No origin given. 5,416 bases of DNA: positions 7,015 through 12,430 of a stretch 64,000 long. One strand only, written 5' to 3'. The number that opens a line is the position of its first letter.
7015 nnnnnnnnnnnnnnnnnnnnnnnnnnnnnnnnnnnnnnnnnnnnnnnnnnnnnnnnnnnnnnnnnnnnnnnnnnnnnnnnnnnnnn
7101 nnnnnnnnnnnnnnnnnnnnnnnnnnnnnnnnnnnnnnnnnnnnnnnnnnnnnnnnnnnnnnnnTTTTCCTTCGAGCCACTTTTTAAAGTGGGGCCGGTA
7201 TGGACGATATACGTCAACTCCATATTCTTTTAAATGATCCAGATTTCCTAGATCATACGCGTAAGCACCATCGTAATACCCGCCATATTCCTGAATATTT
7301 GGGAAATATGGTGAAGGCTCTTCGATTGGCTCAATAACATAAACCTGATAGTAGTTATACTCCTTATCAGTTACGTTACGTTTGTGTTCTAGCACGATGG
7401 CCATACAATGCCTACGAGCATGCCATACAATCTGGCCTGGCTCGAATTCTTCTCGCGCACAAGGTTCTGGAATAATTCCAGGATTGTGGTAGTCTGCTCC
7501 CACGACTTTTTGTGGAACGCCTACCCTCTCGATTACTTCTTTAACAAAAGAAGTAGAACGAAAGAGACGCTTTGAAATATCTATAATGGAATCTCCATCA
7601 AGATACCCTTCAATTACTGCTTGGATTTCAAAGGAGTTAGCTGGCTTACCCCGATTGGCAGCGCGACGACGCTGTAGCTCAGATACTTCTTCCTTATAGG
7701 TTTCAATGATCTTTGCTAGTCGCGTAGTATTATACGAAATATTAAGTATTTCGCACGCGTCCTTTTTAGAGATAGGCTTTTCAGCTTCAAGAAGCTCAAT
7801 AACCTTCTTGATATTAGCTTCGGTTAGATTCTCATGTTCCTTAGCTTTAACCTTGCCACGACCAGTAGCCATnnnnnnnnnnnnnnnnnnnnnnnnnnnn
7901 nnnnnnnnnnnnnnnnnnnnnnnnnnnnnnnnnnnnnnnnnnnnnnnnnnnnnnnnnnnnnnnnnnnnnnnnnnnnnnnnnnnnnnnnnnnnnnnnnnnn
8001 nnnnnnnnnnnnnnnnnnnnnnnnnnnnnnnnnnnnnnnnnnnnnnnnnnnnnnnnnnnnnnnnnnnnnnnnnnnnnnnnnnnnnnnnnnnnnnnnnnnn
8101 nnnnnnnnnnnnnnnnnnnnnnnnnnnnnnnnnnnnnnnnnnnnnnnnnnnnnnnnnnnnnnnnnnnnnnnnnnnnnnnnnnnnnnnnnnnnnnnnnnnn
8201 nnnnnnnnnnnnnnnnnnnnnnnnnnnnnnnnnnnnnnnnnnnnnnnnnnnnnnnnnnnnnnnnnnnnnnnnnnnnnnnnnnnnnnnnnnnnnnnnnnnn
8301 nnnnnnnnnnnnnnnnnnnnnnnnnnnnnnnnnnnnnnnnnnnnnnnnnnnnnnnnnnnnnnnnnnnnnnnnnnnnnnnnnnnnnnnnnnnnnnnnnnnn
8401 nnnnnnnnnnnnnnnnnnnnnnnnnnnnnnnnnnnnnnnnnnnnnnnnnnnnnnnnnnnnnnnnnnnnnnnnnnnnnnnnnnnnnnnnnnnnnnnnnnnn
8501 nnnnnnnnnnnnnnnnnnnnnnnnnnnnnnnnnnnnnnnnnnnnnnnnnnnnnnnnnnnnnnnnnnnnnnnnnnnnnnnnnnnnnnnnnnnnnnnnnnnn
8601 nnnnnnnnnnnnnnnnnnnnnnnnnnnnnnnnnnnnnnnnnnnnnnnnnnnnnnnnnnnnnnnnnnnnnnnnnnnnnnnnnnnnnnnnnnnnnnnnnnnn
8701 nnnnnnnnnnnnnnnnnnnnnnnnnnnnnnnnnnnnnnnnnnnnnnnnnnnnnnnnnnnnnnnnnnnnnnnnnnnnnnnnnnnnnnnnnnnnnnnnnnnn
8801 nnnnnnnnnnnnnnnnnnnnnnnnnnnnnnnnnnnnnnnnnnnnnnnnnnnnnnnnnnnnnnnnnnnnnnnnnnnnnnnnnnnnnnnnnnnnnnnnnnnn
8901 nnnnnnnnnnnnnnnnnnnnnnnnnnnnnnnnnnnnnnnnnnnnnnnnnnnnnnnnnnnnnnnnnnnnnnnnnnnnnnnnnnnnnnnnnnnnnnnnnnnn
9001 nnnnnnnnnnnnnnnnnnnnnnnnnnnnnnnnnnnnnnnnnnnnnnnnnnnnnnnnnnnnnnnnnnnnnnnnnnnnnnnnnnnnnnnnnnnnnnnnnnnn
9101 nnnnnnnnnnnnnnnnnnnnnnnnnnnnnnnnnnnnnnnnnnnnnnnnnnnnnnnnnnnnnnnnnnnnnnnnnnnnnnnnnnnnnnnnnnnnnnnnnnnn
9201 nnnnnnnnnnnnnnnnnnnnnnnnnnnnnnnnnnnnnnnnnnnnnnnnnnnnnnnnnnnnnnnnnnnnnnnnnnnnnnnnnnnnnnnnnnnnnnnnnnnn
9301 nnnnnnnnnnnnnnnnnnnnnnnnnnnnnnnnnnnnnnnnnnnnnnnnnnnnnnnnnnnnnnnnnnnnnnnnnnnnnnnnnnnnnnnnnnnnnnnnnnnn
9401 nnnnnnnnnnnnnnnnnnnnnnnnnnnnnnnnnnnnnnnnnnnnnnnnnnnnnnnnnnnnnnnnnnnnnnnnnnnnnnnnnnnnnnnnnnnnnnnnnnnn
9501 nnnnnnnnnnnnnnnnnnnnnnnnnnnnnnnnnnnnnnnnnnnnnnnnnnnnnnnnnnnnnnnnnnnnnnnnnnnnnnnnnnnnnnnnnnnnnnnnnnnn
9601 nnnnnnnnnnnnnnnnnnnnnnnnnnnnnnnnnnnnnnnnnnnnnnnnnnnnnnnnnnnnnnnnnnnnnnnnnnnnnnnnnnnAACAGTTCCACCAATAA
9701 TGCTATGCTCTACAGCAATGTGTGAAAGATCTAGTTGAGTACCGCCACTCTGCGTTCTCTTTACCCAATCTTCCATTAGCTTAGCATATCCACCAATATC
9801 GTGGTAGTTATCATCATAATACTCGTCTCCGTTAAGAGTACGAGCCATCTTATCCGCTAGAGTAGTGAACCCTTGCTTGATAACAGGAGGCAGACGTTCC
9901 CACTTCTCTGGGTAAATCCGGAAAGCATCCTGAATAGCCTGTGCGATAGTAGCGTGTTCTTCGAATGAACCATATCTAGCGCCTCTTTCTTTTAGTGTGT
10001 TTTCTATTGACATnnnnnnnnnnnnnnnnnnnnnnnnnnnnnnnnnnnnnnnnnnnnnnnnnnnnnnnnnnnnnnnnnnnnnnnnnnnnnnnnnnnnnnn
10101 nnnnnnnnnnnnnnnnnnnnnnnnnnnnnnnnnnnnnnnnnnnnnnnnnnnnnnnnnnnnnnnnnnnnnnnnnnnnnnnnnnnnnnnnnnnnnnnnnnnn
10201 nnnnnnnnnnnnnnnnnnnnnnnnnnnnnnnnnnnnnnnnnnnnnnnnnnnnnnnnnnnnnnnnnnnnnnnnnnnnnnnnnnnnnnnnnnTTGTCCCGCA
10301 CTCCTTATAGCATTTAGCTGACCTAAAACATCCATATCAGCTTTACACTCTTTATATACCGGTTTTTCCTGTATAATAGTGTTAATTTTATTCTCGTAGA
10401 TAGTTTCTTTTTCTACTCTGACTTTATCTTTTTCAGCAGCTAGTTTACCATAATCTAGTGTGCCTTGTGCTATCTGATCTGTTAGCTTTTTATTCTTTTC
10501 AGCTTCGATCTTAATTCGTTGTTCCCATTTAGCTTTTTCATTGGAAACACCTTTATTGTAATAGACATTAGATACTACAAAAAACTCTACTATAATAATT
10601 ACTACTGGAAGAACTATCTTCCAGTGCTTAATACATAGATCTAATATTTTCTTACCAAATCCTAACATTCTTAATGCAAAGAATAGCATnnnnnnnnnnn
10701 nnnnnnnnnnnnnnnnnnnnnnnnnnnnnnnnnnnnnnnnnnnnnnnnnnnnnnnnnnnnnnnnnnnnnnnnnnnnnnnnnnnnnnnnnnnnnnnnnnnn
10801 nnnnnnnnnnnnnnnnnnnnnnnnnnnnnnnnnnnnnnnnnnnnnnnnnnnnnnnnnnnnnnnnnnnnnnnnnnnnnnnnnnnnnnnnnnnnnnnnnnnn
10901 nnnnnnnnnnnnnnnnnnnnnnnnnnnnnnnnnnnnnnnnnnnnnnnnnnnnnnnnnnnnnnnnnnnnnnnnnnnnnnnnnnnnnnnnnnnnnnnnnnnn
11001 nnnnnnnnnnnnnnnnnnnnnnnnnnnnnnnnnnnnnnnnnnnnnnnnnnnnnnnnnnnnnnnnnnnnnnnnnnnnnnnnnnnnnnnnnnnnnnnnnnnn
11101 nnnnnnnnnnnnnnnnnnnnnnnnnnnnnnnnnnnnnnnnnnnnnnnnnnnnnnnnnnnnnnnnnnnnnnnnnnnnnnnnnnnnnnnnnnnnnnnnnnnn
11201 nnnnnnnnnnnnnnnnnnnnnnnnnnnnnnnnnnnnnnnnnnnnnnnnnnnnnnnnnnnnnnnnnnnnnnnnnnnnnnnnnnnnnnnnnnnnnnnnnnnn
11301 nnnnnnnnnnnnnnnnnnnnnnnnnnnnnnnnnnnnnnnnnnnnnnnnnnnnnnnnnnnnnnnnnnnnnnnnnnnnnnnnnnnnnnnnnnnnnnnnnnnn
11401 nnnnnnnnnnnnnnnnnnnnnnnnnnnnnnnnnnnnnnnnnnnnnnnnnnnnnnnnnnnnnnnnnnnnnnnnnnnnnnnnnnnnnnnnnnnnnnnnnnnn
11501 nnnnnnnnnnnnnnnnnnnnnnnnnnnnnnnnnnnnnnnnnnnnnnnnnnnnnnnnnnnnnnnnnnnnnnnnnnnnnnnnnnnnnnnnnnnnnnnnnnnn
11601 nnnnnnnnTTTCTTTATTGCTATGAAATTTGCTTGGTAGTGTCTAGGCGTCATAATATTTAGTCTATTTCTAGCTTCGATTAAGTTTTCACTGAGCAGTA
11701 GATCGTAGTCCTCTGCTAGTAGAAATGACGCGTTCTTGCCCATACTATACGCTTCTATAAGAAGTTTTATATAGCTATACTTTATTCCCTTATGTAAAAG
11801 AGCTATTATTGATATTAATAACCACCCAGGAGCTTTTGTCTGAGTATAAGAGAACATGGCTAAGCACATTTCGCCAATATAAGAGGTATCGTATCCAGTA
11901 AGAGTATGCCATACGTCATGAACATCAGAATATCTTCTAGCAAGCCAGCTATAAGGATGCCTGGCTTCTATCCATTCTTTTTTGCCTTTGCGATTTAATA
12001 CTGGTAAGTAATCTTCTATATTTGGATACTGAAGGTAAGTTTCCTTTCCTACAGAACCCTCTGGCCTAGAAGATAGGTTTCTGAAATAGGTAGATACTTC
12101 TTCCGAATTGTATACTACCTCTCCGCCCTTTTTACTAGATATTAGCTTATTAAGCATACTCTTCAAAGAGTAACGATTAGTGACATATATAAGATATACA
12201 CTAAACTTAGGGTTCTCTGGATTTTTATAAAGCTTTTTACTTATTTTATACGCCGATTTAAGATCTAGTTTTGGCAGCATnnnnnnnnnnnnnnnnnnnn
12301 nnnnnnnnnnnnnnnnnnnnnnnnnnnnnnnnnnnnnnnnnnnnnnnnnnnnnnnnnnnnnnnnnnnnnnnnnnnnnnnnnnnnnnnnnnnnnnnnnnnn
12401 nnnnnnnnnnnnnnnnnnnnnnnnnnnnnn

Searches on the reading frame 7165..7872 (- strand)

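Call 28: search_protein_families(library=pfam, proteins=[window:7165-7872:-], max_evalue=0.01)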
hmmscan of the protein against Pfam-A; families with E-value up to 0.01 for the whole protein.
window:7165-7872:- (236 aa): 1 family
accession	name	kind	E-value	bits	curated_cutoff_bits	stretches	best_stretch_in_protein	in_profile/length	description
PF13384.12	HTH_23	-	0.002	18.3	24.6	0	86-116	10-40/50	Homeodomain-like domain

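Call 58: search_protein_families(library=phrogs, proteins=[window:7165-7872:-], max_evalue=0.00001)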
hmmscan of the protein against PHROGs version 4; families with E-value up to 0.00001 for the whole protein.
window:7165-7872:- (236 aa): 1 family
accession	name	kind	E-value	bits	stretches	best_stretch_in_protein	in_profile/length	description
phrog_3611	-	DNA, RNA and nucleotide metabolism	4.5e-46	157.9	1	7-222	3-199/230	helicase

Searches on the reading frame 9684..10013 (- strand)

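Call 28: search_protein_families(library=pfam, proteins=[window:9684-10013:-], max_evalue=0.01)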
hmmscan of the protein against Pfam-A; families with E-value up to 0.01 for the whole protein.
window:9684-10013:- (110 aa): 1 family
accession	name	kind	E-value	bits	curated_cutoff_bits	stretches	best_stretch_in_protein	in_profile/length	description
PF19905.4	DUF6378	-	0.00044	20.9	27.1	1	8-82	12-79/81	Domain of unknown function (DUF6378)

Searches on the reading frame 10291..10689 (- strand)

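Call 28: search_protein_families(library=pfam, proteins=[window:10291-10689:-], max_evalue=0.01)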
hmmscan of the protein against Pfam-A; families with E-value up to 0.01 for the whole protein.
window:10291-10689:- (133 aa): 1 family
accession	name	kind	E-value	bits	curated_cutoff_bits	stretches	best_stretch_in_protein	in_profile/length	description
PF05814.16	Ac76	-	0.0065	16.9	22.5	1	4-68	8-68/83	Orf76 (Ac76)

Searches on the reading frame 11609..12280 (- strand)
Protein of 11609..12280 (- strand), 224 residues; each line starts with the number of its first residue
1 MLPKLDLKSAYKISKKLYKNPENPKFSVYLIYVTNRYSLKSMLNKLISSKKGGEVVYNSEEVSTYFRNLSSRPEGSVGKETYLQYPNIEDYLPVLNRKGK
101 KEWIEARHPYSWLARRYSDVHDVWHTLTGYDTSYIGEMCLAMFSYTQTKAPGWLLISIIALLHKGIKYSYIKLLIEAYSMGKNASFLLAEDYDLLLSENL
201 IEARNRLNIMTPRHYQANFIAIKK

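Call 28: search_protein_families(library=pfam, proteins=[window:11609-12280:-], max_evalue=0.01)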
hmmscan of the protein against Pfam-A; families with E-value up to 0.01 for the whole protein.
window:11609-12280:- (224 aa): 2 families
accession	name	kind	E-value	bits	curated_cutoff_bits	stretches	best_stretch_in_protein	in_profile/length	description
PF05019.18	Coq4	-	4.8e-17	62.4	22.9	1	18-212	24-220/221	Coenzyme Q (ubiquinone) biosynthesis protein Coq4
PF02252.23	PA28_C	-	0.0023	18.1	20.9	1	81-124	85-128/145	Proteasome activator PA28, C-terminal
